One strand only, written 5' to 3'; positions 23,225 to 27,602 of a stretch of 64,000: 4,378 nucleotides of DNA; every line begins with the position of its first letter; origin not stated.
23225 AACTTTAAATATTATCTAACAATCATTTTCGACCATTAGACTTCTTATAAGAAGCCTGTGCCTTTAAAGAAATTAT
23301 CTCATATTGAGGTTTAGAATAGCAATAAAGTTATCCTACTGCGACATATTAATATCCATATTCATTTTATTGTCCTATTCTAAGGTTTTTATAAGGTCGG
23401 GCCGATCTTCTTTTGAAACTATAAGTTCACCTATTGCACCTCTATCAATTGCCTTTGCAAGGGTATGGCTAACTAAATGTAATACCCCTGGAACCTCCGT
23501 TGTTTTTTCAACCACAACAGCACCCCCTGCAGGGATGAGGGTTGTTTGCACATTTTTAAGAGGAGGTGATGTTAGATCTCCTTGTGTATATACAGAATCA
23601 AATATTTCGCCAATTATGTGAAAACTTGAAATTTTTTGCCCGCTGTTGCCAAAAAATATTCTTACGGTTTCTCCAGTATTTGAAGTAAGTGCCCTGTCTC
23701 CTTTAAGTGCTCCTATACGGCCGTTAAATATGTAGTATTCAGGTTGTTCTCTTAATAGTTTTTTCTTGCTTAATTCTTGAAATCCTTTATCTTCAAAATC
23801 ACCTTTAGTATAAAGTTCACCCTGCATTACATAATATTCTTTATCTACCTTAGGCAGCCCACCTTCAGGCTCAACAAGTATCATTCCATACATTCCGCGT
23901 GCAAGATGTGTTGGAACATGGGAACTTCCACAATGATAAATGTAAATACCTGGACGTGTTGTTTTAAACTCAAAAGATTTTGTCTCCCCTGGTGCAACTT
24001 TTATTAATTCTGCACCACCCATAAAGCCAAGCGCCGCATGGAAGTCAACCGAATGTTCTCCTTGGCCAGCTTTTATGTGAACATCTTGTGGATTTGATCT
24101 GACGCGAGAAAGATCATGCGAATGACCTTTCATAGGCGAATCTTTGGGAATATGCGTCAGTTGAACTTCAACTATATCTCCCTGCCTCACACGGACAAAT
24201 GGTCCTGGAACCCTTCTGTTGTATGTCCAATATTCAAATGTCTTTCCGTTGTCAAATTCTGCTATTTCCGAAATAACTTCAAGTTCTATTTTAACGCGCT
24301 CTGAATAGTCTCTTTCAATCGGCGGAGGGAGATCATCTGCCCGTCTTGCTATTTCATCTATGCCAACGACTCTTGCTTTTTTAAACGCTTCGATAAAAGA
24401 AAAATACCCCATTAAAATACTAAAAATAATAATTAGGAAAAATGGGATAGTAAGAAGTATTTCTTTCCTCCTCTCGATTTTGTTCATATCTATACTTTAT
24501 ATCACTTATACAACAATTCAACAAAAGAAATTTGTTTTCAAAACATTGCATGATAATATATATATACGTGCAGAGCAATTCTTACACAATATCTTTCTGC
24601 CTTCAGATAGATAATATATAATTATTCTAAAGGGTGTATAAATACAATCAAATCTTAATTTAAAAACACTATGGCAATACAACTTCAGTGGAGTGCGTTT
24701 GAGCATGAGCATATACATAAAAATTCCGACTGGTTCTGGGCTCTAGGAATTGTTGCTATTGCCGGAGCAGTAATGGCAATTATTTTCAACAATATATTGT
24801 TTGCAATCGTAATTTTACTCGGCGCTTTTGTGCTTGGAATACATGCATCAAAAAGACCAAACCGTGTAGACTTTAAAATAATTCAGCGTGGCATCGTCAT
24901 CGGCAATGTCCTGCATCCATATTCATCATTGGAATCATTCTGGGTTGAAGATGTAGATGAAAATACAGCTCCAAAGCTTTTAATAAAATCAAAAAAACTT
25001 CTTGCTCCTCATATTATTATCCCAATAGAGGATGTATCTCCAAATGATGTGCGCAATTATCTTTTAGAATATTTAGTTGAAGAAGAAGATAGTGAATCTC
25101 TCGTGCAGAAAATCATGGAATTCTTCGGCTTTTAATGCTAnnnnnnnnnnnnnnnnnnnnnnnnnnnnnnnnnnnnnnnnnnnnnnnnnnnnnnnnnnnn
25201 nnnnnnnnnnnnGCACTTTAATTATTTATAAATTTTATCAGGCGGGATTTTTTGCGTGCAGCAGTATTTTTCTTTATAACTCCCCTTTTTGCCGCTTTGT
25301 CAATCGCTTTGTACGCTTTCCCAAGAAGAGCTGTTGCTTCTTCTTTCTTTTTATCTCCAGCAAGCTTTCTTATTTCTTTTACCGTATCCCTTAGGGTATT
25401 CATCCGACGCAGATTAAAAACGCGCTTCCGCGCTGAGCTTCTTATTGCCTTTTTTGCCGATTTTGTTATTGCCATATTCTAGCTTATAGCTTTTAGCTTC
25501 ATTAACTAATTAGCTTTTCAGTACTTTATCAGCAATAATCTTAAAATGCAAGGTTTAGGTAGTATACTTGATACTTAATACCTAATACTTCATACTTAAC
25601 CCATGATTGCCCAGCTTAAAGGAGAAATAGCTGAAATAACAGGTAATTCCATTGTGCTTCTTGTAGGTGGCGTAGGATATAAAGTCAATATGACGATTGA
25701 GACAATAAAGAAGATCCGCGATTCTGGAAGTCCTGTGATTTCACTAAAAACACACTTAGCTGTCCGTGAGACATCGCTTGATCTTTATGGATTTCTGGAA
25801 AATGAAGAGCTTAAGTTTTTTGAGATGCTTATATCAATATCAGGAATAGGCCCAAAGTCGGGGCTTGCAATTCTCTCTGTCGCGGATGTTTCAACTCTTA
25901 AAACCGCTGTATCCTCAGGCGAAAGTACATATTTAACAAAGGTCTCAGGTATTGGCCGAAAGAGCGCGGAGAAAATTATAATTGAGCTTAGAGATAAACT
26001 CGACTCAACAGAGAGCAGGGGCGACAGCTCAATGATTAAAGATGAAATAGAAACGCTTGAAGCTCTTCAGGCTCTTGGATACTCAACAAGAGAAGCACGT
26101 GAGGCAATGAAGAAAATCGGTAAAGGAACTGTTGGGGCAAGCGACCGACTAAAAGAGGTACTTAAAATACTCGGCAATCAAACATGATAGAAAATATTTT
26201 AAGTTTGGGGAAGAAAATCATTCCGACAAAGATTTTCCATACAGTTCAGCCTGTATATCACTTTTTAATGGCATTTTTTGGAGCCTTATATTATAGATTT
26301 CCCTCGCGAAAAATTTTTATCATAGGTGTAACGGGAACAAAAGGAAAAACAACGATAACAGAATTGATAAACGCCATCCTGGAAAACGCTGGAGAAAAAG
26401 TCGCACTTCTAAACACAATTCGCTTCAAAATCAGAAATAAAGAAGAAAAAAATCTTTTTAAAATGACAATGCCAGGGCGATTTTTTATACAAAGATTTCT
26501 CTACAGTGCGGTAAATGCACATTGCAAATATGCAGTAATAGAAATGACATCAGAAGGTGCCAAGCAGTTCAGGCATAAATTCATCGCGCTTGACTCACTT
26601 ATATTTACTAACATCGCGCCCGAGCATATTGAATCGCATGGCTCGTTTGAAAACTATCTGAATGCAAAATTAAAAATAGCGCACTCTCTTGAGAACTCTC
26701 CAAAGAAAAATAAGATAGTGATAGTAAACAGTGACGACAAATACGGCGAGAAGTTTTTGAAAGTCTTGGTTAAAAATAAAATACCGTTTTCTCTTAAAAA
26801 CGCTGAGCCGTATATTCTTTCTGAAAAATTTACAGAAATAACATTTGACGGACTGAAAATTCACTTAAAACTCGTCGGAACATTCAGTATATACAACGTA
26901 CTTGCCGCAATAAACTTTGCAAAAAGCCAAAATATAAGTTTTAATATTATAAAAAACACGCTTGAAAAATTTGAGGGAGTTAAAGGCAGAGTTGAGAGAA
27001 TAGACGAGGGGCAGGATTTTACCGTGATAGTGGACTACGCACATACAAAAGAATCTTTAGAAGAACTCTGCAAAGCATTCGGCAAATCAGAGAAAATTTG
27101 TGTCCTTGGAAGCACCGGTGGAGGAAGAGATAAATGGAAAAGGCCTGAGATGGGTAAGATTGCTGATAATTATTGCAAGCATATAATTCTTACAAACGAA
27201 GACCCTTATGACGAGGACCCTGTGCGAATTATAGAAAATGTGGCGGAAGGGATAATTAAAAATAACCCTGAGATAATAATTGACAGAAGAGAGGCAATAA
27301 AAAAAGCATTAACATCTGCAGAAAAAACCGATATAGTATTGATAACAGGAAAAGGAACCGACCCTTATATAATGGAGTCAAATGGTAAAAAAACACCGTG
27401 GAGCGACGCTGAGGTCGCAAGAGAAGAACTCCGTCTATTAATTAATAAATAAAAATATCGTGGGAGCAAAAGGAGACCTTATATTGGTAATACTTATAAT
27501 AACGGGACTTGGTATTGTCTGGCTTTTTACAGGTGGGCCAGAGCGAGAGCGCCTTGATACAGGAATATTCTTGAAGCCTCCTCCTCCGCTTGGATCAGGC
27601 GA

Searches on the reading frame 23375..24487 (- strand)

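Call 83: search_protein_families(library=pfam, proteins=[window:23375-24487:-])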
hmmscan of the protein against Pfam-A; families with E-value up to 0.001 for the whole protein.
window:23375-24487:- (370 aa): 2 families
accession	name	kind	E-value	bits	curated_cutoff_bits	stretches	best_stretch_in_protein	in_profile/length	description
PF07731.20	Cu-oxidase_2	-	3.4e-12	46.7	20.4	1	95-208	32-136/137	Multicopper oxidase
PF07732.21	Cu-oxidase_3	-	3.6e-11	43.6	21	0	76-124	7-54/119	Multicopper oxidase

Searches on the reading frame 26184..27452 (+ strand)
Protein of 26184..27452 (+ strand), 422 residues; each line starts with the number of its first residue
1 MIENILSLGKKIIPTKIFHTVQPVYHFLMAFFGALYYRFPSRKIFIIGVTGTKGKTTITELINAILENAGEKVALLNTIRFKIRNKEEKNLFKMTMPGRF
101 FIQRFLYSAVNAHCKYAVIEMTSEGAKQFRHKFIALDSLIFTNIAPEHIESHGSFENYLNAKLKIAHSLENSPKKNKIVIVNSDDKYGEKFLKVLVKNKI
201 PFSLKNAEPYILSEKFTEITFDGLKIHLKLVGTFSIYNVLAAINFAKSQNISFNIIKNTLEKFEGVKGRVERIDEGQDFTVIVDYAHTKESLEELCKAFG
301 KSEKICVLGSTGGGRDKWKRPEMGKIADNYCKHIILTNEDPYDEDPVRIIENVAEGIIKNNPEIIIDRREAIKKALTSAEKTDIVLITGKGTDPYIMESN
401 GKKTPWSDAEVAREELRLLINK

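Call 83: search_protein_families(library=pfam, proteins=[window:26184-27452:+])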
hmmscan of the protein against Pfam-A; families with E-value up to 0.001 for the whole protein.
window:26184-27452:+ (422 aa): 2 families
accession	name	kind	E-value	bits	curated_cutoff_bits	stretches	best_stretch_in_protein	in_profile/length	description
PF08245.18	Mur_ligase_M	-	1.3e-36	126.8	24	1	49-244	1-198/200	Mur ligase middle domain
PF02875.26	Mur_ligase_C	-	9.7e-25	88.3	28.4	1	268-391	1-127/127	Mur ligase, glutamate ligase domain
